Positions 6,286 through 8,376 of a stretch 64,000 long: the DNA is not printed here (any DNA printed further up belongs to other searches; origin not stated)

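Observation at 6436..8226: HerA/FtsK-like ATPase fused to a coiled coil and two tandem winged-helix repeats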

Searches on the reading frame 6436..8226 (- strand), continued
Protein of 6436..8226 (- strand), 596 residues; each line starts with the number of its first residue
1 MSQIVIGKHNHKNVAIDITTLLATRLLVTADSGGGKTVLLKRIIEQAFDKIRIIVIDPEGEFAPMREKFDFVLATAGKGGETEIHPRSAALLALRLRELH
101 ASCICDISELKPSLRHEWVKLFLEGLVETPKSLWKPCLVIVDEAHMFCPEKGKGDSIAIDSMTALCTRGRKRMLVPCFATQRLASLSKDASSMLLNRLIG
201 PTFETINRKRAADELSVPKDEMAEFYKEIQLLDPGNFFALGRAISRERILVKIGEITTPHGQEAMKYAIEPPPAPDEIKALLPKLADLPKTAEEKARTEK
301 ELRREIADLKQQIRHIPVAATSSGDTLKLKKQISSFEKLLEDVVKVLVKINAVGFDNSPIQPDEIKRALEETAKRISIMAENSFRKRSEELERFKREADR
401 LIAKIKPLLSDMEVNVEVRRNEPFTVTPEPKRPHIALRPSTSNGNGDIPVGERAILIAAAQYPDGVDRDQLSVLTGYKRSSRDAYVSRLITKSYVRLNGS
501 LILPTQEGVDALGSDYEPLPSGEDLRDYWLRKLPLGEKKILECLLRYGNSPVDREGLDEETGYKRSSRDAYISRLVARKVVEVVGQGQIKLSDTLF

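Call 58: search_protein_families(library=pfam, proteins=[L089:2629-3711:-, L016:6727-7794:+, L065:2001-3788:+, L140:8656-9558:+, L111:14465-15556:-, L004:4931-5779:+, L114:1797-3548:+, L075:15603-17147:+, L050:2048-2752:+, L012:3878-4621:+], max_evalue=0.001)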
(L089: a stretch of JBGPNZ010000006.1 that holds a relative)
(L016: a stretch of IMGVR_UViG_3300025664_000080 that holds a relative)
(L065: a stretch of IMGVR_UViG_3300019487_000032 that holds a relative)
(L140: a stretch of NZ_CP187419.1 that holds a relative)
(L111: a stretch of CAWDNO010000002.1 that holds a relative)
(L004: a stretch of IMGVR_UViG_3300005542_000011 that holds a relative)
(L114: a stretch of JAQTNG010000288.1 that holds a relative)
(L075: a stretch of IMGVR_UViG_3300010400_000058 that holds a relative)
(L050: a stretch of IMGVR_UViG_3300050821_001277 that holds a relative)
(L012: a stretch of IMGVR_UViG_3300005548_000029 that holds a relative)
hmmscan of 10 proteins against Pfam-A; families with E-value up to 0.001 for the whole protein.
L089:2629-3711:- (360 aa): 1 family
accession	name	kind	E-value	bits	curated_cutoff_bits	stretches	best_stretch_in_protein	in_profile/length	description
PF00589.27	Phage_integrase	-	1.8e-15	57.5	27.1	1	172-331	4-166/172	Phage integrase family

L016:6727-7794:+ (355 aa): 1 family
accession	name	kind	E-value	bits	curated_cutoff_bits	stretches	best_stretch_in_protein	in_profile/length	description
PF07505.17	DUF5131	-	2.3e-63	214.4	28.9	1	39-322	16-220/243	Protein of unknown function (DUF5131)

L065:2001-3788:+ (595 aa): 2 families
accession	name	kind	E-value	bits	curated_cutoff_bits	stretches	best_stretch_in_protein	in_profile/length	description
PF00176.29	SNF2-rel_dom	-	4.2e-18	65.9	24.9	1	112-361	16-250/290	SNF2-related domain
PF00271.37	Helicase_C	-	9.9e-09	35.9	23.5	1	401-497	8-105/110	Helicase conserved C-terminal domain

L140:8656-9558:+ (300 aa): 1 family
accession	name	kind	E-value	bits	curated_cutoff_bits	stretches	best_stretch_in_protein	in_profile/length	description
PF02086.21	MethyltransfD12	-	3.4e-19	70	22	1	13-268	1-244/253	D12 class N6 adenine-specific DNA methyltransferase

L111:14465-15556:- (363 aa): 1 family
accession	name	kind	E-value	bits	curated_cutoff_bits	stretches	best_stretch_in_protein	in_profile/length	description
PF20530.3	DUF6745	-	8e-34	117.2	27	1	176-326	37-184/206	Domain of unknown function (DUF6745)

L004:4931-5779:+ (282 aa): 1 family
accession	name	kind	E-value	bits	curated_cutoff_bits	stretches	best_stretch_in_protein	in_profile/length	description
PF13392.12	HNH_3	-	1.4e-09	37.8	24.8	1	177-222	2-45/46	HNH endonuclease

L114:1797-3548:+ (583 aa): 2 families
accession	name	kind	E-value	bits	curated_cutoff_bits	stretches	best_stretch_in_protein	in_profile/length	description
PF02195.25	ParB_N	-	9.3e-25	87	26.3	1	6-97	4-95/95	ParB N-terminal domain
PF17762.8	HTH_ParB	-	1.8e-16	60.6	22.6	1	99-182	1-85/102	ParB HTH domain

L075:15603-17147:+ (514 aa): 0 families

L050:2048-2752:+ (234 aa): 1 family
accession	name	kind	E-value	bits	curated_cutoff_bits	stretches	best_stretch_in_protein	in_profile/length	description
PF09588.16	YqaJ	-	2.2e-19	70.7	22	1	12-162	1-149/150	YqaJ-like viral recombinase domain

L012:3878-4621:+ (247 aa): 0 families

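Call 67: search_dna_similar(query=window:6436-8226:-, collection=plasmids, mode=protein, max_evalue=0.001, max_rows=25)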
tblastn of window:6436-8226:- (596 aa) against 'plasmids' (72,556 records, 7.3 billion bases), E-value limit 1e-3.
Records with a match: 57; places in all: 57; records where one place covers at least 80% of the query: 0.
Best place of each record, by identity: <60% 57.
By first word of the organism name: Sphingobium 20; Sphingomonas 5; Sinorhizobium 4; Methylobacterium 3; Sphingopyxis 3; Novosphingobium 3; Bosea 2; Qipengyuania 2; Haladaptatus 2; Clavibacter 2; and 11 more.
By predicted mobility (MOB-suite, as given by PLSDB): non-mobilizable 38; mobilizable 12; conjugative 7.
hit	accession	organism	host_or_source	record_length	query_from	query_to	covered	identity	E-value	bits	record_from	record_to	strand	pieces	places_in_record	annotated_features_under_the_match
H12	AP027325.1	Sphingobium sp. TomTYG46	-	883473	2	273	46%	38.7%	2e-32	141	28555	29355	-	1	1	ATP-binding protein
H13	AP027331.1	Sphingobium sp. TomTYG65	-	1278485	2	274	46%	38.2%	2e-32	141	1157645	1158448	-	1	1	ATP-binding protein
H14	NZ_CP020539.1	Sphingobium herbicidovorans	cell culture,soil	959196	2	274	46%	38.2%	2e-32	141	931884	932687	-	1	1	ATP-binding protein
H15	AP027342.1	Sphingobium sp. TomTYG74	-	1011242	2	274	46%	38.2%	2e-32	141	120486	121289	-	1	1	ATP-binding protein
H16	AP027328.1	Sphingobium sp. TomTYG64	-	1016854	2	274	46%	38.2%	3e-32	140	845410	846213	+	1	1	ATP-binding protein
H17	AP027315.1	Sphingobium sp. TomMM15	-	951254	2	273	46%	38.4%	5e-32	140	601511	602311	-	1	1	ATP-binding protein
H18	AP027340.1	Sphingobium sp. TomTYG73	-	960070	2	273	46%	38.4%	5e-32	140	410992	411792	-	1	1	ATP-binding protein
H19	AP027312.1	Sphingobium sp. TomMM7A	-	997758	2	273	46%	38.4%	6e-32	139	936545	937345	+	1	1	ATP-binding protein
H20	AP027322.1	Sphingobium sp. TomTYG43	-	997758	2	273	46%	38.4%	6e-32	139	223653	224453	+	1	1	ATP-binding protein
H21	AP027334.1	Sphingobium sp. TomTYG71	-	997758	2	273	46%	38.4%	6e-32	139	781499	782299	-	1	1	ATP-binding protein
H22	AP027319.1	Sphingobium sp. TomTYG42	-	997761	2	273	46%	38.4%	6e-32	139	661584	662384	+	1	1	ATP-binding protein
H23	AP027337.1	Sphingobium sp. TomTYG72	-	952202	2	273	46%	38.0%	4e-32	140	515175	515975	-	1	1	ATP-binding protein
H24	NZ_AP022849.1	Bosea sp. ANAM02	Callyspongia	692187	16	275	44%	38.1%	1e-34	148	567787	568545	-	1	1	ATP-binding protein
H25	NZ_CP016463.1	Bosea sp. RAC05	Microbial isolate,Algal phycosphere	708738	16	275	44%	37.6%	4e-33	143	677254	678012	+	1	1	ATP-binding protein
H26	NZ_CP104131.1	Sinorhizobium sp. K101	Phaseolus vulgaris,cell ...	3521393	13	278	45%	36.3%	5e-28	127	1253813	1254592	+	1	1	none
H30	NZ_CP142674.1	Qipengyuania sp. HL-TH1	single cell,seawater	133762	2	260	43%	36.8%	1e-27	126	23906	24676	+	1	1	DUF87 domain-containing protein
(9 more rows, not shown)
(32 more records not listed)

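Call 68: get_annotated_region(hit=H24, flank=9000)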
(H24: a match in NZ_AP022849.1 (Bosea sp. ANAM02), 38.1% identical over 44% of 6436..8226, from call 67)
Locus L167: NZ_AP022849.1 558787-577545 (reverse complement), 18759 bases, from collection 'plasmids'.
description: Bosea sp. ANAM02 plasmid pANAM02, complete sequence
organism: Bosea sp. ANAM02 (NCBI taxid 2020412)
taxonomy: Bacteria; Pseudomonadota; Alphaproteobacteria; Hyphomicrobiales; Boseaceae; Bosea; Bosea sp. ANAM02
host: -; source: Callyspongia; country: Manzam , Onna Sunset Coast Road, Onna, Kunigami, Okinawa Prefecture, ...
typing (MOB-suite, as given by PLSDB): non-mobilizable
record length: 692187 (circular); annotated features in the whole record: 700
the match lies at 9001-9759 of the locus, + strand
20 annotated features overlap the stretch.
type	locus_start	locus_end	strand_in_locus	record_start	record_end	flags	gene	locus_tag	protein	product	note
CDS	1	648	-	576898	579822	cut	-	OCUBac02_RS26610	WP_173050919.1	hypothetical protein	-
CDS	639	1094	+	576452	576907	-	-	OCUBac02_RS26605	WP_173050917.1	hypothetical protein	-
CDS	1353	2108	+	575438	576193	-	-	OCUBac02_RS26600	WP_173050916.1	hypothetical protein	-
CDS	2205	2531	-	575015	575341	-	-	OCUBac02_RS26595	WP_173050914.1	DUF4031 domain-containing protein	-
CDS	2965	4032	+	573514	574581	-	-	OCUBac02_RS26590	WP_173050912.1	hypothetical protein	-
CDS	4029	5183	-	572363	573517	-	-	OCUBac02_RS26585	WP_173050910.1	hypothetical protein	-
CDS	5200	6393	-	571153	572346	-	-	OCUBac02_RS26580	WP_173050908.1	hypothetical protein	-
CDS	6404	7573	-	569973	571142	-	-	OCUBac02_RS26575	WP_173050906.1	hypothetical protein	-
CDS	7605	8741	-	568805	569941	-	-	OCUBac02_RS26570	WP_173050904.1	hypothetical protein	-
CDS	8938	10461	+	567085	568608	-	-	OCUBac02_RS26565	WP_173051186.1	ATP-binding protein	-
CDS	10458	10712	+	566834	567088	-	-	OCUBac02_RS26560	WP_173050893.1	hypothetical protein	-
CDS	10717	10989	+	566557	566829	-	-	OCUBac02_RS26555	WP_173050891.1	hypothetical protein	-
CDS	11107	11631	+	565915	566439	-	-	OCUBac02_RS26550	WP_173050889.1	hypothetical protein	-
CDS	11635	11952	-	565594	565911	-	-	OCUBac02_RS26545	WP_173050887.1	hypothetical protein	-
CDS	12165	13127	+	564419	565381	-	-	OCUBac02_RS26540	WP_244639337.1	SPFH domain-containing protein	-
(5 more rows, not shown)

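Call 69: get_annotated_region(hit=H30, flank=9000)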
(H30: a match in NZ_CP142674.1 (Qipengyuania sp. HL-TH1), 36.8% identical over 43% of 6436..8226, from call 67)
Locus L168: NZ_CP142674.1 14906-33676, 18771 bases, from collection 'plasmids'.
description: Qipengyuania sp. HL-TH1 plasmid plsm_A, complete sequence
organism: Qipengyuania sp. HL-TH1 (NCBI taxid 3113984)
taxonomy: Bacteria; Pseudomonadota; Alphaproteobacteria; Sphingomonadales; Erythrobacteraceae; Qipengyuania; Qipengyuania sp. HL-TH1
host: -; source: single cell,seawater; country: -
typing (MOB-suite, as given by PLSDB): mobilizable; relaxase MOBF
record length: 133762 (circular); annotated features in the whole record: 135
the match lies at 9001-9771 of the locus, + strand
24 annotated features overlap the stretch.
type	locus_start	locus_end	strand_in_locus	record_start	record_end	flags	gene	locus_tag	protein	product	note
CDS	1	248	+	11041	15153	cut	-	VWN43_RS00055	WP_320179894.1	strawberry notch family protein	-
CDS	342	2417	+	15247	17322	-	-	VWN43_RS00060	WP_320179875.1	ParB/RepB/Spo0J family partition protein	-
CDS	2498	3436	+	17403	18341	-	-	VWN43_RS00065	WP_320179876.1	zincin-like metallopeptidase domain-containing protein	-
CDS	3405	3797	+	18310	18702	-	-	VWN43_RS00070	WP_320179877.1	hypothetical protein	-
CDS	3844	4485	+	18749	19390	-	-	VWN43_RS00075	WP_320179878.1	hypothetical protein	-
CDS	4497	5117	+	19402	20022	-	-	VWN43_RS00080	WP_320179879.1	hypothetical protein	-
CDS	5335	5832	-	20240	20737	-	-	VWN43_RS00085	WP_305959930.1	hypothetical protein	-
CDS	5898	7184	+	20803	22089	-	-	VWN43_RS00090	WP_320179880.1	hypothetical protein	-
CDS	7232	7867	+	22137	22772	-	-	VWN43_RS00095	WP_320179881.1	hypothetical protein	-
CDS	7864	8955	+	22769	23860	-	-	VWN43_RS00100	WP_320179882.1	phosphoadenosine phosphosulfate reductase family protein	-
CDS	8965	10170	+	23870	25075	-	-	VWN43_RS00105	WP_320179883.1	DUF87 domain-containing protein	-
CDS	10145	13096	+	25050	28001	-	-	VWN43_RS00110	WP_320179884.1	ATP-binding protein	-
CDS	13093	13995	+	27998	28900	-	-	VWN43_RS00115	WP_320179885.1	hypothetical protein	-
CDS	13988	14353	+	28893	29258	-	-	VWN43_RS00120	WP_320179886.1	DUF3768 domain-containing protein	-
CDS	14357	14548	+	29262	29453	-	-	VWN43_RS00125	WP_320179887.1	hypothetical protein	-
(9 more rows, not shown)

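Call 71: get_annotated_region(hit=H12, flank=9000)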
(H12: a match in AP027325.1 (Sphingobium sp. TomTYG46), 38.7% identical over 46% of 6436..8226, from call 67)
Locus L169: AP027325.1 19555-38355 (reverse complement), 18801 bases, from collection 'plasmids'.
description: Sphingobium sp. TomTYG46 plasmid pTomTYG46a DNA, complete genome
organism: Sphingobium sp. TomTYG46 (NCBI taxid 3028886)
taxonomy: Bacteria; Pseudomonadota; Alphaproteobacteria; Sphingomonadales; Sphingomonadaceae; Sphingobium; Sphingobium sp. TomTYG46
host: -; source: -; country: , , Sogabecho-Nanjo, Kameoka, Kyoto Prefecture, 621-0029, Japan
typing (MOB-suite, as given by PLSDB): non-mobilizable; replicon rep_cluster_545
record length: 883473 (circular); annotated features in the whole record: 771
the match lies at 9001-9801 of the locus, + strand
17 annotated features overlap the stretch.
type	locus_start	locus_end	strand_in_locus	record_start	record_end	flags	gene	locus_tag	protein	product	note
CDS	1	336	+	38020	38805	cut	-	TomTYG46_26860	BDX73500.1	ABC transporter ATP-binding protein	-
CDS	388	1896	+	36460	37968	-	rpoN2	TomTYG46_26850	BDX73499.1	RNA polymerase sigma-54 factor 2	-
CDS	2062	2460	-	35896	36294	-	-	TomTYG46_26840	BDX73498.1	lysophospholipase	-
CDS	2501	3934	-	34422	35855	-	-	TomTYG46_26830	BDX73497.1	magnesium transporter MgtE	-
CDS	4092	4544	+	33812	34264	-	-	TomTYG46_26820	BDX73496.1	peptidyl-prolyl cis-trans isomerase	-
CDS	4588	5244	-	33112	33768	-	-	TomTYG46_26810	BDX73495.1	hypothetical protein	-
CDS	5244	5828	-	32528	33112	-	-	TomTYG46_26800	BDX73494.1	hypothetical protein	-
CDS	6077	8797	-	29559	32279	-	ppc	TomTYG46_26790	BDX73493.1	phosphoenolpyruvate carboxylase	-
CDS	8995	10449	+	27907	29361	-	-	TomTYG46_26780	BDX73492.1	ATP-binding protein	-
CDS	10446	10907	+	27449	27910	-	-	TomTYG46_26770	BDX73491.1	phosphotyrosine protein phosphatase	-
CDS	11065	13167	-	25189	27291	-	glcB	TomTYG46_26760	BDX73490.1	malate synthase G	-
CDS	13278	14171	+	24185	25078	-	-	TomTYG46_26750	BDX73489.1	transcriptional regulator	-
CDS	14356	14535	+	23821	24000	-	-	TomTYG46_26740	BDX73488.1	hypothetical protein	-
CDS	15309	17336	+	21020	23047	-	-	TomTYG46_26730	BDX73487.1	TonB-dependent receptor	-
CDS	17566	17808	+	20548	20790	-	-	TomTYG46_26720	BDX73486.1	hypothetical protein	-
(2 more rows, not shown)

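Call 92: search_protein_representatives(alignment_id=A3)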
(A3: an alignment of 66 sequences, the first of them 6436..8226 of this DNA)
Query: 66 sequences, 554 profile positions. Proteins with E-value up to 0.001 (for the whole library): 13713; up to 1e-10: 9114; up to 1e-30: 4241. The best 150 are listed.
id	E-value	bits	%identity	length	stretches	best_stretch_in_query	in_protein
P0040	3.1e-245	831.7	-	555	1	1-553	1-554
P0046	3.3e-235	798.6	-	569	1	1-554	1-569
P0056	2.8e-233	792.2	-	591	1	1-553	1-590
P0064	7.0e-233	790.9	-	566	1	1-553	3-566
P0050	1.1e-232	790.3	-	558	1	1-553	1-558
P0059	1.3e-231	786.7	-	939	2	146-553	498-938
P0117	2.5e-231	785.8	-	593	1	10-553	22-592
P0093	2.6e-223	759.3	-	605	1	1-553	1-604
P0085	5.8e-211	718.5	-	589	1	1-553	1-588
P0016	9.1e-210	714.6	-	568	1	1-553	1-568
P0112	9.4e-210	714.5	-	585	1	2-554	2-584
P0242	2.0e-204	697.0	-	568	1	12-554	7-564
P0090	1.8e-203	693.8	-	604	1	2-553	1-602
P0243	2.4e-203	693.4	-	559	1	1-554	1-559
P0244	4.0e-203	692.7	-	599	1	3-554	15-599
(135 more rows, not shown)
